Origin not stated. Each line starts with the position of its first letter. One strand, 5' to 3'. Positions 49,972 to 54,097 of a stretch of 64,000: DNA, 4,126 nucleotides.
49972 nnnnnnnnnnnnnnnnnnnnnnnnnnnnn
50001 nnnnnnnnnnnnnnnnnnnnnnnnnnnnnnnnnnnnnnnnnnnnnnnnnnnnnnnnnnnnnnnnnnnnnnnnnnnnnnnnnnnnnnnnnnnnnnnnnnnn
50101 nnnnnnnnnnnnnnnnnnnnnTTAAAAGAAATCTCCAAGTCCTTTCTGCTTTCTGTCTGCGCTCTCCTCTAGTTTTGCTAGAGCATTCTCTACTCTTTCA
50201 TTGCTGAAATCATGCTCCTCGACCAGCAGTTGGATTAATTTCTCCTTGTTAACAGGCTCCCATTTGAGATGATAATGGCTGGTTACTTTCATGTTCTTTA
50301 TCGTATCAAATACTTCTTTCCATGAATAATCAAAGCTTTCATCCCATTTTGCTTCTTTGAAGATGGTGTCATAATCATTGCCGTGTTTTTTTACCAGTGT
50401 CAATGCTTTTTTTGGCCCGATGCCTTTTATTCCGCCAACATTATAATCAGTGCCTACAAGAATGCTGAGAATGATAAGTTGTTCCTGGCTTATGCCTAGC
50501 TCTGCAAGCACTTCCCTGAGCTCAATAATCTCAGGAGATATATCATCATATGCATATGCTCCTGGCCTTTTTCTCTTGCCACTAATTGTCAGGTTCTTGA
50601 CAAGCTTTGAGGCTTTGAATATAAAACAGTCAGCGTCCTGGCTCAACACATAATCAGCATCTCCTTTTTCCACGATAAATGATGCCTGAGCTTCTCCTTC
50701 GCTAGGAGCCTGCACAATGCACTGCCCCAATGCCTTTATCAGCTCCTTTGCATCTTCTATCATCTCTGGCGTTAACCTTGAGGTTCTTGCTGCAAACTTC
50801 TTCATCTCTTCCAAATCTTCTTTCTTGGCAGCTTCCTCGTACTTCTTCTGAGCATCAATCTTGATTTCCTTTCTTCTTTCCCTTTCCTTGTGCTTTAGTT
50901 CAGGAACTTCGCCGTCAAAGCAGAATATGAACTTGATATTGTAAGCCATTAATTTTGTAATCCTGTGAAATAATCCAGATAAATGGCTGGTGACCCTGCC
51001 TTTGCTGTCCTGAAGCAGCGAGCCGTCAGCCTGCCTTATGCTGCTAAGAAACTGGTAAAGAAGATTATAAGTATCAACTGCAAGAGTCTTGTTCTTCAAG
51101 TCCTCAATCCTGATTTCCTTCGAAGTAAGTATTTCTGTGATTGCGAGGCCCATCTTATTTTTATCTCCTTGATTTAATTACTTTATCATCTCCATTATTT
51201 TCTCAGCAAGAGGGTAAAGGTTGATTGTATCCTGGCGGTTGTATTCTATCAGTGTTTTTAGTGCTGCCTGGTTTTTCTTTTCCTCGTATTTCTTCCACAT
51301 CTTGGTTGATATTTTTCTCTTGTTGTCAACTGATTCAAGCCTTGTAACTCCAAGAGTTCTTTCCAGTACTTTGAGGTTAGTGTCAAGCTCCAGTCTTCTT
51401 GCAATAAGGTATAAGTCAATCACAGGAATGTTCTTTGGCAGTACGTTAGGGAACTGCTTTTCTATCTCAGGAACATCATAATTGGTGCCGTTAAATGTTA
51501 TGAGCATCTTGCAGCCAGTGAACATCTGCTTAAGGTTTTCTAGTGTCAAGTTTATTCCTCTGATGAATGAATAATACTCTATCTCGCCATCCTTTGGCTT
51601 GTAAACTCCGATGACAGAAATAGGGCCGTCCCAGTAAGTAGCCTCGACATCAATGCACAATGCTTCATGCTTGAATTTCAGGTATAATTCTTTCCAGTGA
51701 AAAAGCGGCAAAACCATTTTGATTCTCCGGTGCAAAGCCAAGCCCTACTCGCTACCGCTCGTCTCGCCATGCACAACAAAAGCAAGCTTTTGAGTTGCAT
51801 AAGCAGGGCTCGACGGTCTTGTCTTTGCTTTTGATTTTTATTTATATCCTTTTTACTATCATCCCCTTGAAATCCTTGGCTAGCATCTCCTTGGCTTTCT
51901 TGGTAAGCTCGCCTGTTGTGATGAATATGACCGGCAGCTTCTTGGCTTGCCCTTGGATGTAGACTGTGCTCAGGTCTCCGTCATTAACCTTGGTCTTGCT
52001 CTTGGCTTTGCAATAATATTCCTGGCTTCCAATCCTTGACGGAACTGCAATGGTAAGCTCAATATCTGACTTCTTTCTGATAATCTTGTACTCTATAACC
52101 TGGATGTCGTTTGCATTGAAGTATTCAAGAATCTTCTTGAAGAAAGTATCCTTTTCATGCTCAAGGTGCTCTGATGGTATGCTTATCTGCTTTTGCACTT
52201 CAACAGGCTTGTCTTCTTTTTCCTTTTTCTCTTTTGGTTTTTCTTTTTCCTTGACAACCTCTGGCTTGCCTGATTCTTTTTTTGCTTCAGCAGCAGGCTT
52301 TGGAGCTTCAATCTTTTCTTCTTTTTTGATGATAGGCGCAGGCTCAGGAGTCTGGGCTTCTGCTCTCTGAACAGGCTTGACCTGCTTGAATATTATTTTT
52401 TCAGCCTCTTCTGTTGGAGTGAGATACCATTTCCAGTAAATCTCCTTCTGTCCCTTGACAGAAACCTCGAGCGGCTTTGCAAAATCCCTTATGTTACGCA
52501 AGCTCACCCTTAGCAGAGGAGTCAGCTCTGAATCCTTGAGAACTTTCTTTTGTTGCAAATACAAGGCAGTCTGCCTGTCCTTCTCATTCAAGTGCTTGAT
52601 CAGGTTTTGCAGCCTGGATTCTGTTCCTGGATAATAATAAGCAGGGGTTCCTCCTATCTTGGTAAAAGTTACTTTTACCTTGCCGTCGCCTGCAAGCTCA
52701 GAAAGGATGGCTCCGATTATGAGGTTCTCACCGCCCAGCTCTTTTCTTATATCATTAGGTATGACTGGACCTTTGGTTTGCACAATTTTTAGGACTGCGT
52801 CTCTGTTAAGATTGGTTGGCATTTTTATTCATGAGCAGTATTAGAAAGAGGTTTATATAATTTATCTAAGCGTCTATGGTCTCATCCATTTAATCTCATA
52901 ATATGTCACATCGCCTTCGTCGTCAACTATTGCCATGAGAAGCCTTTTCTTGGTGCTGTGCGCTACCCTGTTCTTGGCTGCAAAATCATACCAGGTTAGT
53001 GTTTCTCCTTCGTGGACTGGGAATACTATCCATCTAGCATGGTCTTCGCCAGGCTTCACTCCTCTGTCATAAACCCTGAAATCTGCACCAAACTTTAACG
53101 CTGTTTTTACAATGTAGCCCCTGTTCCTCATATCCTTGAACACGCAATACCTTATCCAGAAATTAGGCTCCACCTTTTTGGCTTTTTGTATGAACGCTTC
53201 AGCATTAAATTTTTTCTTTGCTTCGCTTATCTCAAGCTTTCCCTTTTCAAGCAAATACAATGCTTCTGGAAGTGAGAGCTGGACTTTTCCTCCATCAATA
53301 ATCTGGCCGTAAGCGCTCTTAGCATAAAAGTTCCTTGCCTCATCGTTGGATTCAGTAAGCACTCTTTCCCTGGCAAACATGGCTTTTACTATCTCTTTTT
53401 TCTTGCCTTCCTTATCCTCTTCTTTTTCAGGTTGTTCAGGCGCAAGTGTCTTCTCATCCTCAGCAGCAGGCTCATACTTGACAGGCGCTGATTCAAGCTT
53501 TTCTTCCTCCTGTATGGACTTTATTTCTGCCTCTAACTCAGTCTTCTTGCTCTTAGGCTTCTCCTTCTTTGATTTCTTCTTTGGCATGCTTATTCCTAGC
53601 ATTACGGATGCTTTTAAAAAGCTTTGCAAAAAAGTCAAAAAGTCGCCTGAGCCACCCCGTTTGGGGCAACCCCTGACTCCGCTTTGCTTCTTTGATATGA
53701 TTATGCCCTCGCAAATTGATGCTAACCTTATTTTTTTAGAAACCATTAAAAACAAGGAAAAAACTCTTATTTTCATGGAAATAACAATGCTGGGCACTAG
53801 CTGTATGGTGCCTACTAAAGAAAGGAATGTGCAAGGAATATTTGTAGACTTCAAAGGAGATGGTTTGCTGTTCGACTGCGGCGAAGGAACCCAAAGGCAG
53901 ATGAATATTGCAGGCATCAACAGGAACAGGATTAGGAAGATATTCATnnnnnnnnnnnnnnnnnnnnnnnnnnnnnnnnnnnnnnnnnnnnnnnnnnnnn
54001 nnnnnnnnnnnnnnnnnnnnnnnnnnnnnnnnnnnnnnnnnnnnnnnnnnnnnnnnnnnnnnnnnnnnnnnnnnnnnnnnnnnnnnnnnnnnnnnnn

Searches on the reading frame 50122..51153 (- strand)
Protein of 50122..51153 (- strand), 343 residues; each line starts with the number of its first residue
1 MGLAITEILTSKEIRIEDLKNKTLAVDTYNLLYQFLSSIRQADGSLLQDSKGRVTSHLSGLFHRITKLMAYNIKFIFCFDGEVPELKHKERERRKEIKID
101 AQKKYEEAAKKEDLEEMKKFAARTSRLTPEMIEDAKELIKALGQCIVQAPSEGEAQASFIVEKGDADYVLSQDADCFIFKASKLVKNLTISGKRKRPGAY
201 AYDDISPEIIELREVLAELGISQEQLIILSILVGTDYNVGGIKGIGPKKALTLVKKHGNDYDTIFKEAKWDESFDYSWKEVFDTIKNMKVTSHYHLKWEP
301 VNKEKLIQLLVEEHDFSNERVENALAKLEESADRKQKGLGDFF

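Call 35: search_protein_families(library=pfam, proteins=[window:50122-51153:-], max_evalue=0.001)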
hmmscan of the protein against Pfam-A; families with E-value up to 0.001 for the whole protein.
window:50122-51153:- (343 aa): 2 families
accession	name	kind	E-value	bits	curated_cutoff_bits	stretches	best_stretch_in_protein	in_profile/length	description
PF00867.23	XPG_I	-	1.8e-23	83.2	24.9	1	146-236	4-89/89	XPG I-region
PF00752.23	XPG_N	-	2.7e-20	73.2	22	1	11-98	16-98/101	XPG N-terminal domain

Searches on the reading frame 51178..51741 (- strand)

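Call 35: search_protein_families(library=pfam, proteins=[window:51178-51741:-], max_evalue=0.001)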
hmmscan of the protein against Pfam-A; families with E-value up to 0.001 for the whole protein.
window:51178-51741:- (187 aa): 1 family
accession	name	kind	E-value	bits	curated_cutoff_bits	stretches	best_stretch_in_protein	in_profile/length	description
PF13482.12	RNase_H_2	-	2.4e-28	99.6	22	1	28-182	1-164/165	RNase_H superfamily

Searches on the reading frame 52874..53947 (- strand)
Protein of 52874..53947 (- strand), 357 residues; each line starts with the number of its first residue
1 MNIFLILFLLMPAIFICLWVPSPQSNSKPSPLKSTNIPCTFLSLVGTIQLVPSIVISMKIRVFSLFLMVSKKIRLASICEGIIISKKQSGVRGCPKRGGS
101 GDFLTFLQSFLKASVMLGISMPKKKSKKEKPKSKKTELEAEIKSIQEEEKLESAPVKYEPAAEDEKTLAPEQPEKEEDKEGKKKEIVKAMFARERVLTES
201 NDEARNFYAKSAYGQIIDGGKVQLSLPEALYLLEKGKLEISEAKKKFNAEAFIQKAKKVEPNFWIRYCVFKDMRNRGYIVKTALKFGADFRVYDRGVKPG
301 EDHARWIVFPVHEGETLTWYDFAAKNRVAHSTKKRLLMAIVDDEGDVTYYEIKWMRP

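Call 35: search_protein_families(library=pfam, proteins=[window:52874-53947:-], max_evalue=0.001)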
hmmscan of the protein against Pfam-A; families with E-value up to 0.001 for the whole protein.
window:52874-53947:- (357 aa): 2 families
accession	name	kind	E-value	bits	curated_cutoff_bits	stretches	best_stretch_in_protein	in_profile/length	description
PF01974.23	tRNA_int_endo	-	2.3e-29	101.7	27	1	263-349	1-85/85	tRNA intron endonuclease, catalytic C-terminal domain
PF02778.19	tRNA_int_endo_N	-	2.9e-14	52.8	21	1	188-252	2-66/67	tRNA intron endonuclease, N-terminal domain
